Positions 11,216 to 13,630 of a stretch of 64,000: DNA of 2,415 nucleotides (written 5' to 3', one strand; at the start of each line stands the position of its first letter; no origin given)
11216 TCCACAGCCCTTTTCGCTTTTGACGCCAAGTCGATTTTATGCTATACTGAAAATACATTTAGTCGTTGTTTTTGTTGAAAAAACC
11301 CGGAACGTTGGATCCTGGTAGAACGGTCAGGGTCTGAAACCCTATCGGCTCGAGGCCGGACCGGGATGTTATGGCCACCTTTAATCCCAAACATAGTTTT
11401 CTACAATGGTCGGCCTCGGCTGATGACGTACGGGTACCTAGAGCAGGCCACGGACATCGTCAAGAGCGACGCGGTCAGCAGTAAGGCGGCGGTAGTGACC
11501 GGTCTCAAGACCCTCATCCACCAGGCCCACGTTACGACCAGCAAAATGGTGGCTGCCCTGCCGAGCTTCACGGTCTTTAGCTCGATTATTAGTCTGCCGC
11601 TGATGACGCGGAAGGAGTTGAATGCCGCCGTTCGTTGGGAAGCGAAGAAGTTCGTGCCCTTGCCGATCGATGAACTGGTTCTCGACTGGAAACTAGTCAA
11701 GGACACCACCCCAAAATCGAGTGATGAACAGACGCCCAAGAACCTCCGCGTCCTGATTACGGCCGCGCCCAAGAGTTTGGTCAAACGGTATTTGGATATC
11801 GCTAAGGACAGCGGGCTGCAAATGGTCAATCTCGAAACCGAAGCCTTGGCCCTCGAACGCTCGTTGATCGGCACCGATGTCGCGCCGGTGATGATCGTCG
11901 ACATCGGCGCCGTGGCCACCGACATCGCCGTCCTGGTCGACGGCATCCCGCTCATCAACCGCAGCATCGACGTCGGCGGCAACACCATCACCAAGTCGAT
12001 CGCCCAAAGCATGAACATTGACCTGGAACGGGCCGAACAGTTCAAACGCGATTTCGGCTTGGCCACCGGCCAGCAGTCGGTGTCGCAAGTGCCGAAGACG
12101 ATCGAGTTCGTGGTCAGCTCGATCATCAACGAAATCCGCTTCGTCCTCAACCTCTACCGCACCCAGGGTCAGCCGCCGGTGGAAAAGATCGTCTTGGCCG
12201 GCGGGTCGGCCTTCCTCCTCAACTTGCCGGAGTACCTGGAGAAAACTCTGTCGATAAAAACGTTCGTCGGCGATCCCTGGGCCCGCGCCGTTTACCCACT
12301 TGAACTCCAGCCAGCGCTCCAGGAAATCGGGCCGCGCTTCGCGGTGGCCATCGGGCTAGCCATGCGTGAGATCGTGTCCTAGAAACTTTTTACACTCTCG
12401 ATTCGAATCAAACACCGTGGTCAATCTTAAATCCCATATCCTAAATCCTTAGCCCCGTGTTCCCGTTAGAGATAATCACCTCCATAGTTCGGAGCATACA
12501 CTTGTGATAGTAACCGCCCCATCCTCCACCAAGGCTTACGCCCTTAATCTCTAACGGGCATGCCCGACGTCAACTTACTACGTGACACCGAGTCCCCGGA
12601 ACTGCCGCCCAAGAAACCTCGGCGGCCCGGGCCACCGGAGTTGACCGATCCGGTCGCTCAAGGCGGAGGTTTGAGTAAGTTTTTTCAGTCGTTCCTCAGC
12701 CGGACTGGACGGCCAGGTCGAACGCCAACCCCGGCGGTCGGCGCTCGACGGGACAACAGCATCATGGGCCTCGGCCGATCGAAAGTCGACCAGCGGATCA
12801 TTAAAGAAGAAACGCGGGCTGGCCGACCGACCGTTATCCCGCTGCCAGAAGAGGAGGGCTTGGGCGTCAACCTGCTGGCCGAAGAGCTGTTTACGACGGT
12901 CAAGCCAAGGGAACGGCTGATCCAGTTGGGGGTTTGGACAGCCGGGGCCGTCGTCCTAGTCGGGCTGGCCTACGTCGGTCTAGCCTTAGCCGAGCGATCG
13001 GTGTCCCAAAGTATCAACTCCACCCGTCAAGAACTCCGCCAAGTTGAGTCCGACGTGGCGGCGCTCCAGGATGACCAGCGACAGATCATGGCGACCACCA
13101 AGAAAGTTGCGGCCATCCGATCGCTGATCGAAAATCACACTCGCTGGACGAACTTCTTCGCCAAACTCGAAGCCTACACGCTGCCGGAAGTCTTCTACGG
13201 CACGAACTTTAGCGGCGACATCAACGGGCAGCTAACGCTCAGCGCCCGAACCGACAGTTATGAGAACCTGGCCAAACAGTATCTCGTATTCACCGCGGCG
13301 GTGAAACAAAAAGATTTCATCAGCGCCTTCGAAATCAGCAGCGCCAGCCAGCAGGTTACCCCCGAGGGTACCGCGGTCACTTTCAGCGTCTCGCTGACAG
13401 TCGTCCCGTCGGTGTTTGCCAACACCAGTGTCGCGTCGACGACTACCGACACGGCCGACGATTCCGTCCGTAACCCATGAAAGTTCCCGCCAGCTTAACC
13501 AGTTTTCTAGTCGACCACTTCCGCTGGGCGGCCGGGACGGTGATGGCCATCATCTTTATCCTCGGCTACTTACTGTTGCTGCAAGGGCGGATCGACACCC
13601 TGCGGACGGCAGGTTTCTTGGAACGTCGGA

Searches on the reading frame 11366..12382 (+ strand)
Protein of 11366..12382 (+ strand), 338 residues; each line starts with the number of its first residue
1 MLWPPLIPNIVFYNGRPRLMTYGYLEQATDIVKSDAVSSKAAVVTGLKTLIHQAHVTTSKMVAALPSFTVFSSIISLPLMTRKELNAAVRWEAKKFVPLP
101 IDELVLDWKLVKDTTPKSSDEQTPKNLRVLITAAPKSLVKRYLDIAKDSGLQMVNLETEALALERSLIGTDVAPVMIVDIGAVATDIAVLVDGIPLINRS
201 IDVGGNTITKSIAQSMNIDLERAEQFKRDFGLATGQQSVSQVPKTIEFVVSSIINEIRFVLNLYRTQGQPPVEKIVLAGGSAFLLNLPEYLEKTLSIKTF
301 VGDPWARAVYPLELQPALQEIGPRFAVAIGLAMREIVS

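Call 3: search_protein_families(library=pfam, proteins=[window:11366-12382:+], max_evalue=0.01)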
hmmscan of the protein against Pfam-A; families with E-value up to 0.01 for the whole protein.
window:11366-12382:+ (338 aa): 4 families
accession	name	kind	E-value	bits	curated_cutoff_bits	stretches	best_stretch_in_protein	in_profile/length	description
PF11104.14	PilM_2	-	1.2e-40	140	27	1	27-335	31-339/340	Type IV pilus assembly protein PilM;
PF14450.12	FtsA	-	2.3e-15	57.5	31.8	1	177-330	2-127/127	Cell division protein FtsA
PF06723.19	MreB_Mbl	-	3.1e-11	43.1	27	1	116-228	83-206/327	MreB/Mbl protein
PF08841.16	DDR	-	4.5e-06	26.4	24.6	0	173-228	133-189/328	Diol dehydratase reactivase ATPase-like domain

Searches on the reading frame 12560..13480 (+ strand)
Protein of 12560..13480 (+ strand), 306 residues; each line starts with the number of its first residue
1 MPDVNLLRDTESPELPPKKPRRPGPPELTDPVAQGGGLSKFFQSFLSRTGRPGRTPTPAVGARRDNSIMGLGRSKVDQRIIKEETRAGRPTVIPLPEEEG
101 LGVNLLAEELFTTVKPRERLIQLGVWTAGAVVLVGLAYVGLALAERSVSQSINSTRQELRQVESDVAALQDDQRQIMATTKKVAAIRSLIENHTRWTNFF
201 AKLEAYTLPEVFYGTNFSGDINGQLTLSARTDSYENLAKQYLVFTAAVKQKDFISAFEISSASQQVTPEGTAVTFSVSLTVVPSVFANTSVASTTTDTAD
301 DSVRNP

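Call 3: search_protein_families(library=pfam, proteins=[window:12560-13480:+], max_evalue=0.01)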
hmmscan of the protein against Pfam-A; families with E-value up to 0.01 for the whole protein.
window:12560-13480:+ (306 aa): 0 families
